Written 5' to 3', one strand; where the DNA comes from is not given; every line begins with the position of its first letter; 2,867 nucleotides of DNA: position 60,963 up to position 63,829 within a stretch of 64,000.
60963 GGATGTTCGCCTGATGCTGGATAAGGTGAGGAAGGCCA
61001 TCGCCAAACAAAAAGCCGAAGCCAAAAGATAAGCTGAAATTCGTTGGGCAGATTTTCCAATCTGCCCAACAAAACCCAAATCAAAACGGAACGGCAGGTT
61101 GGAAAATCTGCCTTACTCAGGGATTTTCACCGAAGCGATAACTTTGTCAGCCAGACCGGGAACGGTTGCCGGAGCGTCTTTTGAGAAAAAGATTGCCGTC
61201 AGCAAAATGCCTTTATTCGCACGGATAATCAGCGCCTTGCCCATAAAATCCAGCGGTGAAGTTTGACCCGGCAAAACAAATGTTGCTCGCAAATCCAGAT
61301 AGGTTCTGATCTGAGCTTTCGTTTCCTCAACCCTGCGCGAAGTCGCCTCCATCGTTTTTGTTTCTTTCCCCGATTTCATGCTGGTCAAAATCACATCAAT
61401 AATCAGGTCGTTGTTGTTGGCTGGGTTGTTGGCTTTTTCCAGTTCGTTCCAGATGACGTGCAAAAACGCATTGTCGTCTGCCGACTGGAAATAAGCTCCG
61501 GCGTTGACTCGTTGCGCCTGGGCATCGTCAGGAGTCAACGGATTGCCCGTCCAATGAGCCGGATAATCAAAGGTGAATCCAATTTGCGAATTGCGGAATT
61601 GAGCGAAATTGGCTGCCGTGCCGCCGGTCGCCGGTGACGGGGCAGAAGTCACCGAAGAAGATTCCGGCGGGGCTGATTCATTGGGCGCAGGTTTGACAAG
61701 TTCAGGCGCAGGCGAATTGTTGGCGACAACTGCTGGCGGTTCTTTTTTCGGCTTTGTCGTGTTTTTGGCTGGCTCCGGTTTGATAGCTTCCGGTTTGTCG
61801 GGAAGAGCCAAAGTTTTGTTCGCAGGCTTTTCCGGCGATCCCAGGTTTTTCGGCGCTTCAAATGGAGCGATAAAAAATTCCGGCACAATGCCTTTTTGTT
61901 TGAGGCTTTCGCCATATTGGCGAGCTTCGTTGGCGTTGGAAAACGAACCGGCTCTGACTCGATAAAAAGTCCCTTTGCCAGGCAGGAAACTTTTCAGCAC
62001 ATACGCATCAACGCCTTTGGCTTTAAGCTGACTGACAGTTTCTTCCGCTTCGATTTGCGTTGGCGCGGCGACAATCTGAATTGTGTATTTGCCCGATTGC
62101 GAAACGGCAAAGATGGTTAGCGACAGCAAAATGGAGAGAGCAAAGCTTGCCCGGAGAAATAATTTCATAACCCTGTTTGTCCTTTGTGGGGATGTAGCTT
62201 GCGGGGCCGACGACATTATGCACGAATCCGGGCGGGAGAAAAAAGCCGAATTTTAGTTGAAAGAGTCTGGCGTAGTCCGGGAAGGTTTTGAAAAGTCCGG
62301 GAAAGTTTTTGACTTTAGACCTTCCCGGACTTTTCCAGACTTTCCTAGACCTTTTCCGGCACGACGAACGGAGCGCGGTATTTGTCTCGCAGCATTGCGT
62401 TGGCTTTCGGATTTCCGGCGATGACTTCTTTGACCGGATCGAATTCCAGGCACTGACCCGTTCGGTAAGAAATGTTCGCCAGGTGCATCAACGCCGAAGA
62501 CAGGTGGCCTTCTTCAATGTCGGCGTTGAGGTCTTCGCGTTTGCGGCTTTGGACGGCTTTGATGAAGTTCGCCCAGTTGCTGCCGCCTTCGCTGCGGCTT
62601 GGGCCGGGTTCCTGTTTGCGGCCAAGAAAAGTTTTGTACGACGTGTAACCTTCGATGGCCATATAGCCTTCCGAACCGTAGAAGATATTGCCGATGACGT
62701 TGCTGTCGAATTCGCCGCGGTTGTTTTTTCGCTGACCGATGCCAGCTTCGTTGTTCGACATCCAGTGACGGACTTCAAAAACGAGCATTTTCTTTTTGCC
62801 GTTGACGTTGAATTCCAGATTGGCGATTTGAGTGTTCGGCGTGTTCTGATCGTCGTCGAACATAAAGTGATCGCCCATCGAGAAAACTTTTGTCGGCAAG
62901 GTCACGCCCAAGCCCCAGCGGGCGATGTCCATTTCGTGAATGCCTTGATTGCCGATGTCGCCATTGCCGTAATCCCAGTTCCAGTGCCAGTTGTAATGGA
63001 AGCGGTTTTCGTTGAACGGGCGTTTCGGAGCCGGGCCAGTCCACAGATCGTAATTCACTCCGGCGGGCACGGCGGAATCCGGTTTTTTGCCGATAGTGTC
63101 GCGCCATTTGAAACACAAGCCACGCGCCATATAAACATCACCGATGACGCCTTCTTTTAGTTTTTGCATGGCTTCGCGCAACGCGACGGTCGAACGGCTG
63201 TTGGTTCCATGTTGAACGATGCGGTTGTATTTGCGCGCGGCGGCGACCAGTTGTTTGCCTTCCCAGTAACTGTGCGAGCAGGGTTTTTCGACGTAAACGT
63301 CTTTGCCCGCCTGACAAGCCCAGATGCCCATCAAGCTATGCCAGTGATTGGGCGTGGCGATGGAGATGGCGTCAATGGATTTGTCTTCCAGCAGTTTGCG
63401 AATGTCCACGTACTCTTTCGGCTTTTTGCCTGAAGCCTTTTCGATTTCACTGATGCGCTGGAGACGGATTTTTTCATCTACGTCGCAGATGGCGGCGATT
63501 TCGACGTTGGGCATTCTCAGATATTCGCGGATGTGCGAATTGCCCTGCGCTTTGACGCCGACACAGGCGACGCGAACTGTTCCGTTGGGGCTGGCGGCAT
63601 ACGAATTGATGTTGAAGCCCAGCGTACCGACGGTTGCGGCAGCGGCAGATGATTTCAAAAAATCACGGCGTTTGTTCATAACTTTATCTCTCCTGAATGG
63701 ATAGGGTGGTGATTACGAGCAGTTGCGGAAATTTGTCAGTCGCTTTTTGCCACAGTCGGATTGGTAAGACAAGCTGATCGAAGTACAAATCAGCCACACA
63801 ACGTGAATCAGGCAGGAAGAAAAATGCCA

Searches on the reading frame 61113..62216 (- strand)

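Call 7: search_protein_families(library=pfam, proteins=[window:61113-62216:-], max_evalue=0.001)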
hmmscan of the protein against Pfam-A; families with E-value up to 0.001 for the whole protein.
window:61113-62216:- (367 aa): 1 family
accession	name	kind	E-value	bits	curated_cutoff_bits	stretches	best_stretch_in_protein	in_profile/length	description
PF05036.18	SPOR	-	2.7e-14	53.7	21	1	41-112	2-71/76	SPOR domain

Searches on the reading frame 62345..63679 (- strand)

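Call 7: search_protein_families(library=pfam, proteins=[window:62345-63679:-], max_evalue=0.001)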
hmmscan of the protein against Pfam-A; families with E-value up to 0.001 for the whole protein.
window:62345-63679:- (444 aa): 4 families
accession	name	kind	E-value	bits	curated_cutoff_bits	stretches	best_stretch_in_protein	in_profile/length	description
PF19051.5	GFO_IDH_MocA_C2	-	4e-23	82.7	23.3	2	190-258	31-102/254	Oxidoreductase family, C-terminal alpha/beta domain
PF01408.29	GFO_IDH_MocA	-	3.4e-18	66.9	24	1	35-158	1-119/120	Oxidoreductase family, NAD-binding Rossmann fold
PF22725.1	GFO_IDH_MocA_C3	-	7.5e-08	32.8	27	1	227-290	31-92/124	GFO/IDH/MocA C-terminal domain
PF10518.14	TAT_signal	-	3.5e-05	24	22.7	1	3-21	3-21/21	TAT (twin-arginine translocation) pathway signal sequence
